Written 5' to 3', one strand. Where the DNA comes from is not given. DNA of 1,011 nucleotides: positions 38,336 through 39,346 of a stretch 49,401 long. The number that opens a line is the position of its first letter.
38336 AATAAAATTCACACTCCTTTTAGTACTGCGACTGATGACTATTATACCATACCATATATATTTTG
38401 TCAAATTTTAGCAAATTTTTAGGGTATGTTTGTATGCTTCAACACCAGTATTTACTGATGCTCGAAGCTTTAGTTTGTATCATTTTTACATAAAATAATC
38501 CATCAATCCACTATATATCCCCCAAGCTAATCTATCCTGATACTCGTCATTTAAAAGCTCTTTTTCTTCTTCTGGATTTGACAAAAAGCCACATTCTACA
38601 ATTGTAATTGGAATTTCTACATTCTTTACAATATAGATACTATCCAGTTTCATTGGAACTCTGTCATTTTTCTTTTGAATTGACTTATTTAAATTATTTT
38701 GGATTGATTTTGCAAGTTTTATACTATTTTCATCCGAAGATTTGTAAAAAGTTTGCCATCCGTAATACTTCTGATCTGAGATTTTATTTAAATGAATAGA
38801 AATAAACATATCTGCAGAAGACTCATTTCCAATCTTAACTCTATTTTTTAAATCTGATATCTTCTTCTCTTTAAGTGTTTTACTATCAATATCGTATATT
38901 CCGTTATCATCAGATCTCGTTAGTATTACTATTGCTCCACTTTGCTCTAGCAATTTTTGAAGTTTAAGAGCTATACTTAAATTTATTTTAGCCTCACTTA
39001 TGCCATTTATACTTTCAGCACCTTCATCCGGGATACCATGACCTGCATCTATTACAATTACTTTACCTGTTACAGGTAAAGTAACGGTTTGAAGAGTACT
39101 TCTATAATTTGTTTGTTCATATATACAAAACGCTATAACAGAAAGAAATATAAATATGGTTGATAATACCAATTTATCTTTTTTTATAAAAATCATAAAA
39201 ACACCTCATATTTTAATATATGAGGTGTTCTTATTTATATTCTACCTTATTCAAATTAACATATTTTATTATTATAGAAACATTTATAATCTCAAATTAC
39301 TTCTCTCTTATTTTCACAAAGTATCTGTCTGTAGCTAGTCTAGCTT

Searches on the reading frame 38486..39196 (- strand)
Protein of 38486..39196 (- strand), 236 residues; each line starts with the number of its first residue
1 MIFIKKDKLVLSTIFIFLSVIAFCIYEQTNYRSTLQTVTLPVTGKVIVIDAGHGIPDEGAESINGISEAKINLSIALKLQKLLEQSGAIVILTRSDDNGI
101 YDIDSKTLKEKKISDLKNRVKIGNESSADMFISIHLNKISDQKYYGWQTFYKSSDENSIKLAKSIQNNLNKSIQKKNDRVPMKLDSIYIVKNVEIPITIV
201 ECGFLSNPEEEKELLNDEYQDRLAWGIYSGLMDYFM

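Call 59: find_encoding_contigs(protein=window:38486-39196:-, flank=7000, max_places=8)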
Protein window:38486-39196:- (236 aa): 4 contigs read that carry it; 4 places shown.
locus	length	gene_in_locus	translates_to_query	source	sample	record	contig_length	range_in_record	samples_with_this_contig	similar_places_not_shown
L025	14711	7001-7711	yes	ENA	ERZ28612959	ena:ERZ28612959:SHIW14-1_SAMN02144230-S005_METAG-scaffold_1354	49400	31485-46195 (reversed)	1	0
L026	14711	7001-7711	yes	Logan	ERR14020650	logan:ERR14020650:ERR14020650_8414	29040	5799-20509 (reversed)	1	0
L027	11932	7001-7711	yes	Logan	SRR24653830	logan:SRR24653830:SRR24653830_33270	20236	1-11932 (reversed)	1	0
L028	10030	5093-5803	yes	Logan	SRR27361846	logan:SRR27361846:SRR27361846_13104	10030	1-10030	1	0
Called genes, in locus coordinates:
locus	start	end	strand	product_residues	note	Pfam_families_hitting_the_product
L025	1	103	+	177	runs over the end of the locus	PF09419:PGP_phosphatase (faint), PF00702:Hydrolase, PF13419:HAD_2 (weak), PF13242:Hydrolase_like (weak)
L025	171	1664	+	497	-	PF00817:IMS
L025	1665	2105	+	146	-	-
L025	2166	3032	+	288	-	PF00160:Pro_isomerase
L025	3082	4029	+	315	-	-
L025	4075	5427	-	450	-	-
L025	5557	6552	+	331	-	-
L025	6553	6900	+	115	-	-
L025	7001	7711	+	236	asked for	PF01520:Amidase_3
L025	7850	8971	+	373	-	PF01551:Peptidase_M23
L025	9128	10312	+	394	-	PF01594:AI-2E_transport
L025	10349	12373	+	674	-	PF24898:GGDEF_GdpP, PF01368:DHH, PF02272:DHHA1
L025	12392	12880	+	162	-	-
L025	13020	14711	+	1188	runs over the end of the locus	PF02463:SMC_N, PF13175:AAA_15 (weak), PF13304:AAA_21 (weak), PF13476:AAA_23, PF02463:SMC_N, PF06470:SMC_hinge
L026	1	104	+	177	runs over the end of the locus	PF00702:Hydrolase, PF09419:PGP_phosphatase (faint), PF13419:HAD_2 (weak), PF13242:Hydrolase_like (weak)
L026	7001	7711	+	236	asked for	PF01520:Amidase_3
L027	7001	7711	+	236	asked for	PF01520:Amidase_3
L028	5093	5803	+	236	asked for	PF01520:Amidase_3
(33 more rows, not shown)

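Call 86: find_related_loci(query=window:38489-39196:-, collection=metagenome_contigs, flank=6000)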
Query window:38489-39196:- (236 aa) in metagenome_contigs; peptide patterns used: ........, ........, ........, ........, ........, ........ (x = any residue, [..] = any of these).
366 stretches matched a pattern; 28 encode a relative of the query (tblastn E <= 1e-3); 28 distinct loci.
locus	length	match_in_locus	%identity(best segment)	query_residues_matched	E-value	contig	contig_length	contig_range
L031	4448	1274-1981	98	1-236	1e-157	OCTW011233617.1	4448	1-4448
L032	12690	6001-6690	65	11-235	2e-101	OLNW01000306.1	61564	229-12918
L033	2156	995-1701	75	1-235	3e-90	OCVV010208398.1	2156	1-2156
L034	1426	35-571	74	57-235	1e-86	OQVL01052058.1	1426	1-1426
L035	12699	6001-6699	47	1-235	2e-68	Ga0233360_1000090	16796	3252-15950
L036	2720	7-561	54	51-235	5e-60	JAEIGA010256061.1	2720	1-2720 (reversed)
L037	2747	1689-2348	33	45-235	2e-26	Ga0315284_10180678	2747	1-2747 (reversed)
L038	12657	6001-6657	32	45-234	1e-25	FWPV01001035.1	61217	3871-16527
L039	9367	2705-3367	32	45-235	1e-25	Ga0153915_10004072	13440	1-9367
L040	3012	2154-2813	33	45-235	2e-25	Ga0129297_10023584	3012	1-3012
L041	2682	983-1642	31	45-235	4e-25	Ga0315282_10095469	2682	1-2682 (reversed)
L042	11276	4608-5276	30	41-234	3e-24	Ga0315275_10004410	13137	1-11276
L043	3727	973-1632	31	45-235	3e-24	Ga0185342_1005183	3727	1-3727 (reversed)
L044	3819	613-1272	30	45-235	2e-23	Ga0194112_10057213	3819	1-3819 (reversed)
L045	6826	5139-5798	28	45-235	5e-22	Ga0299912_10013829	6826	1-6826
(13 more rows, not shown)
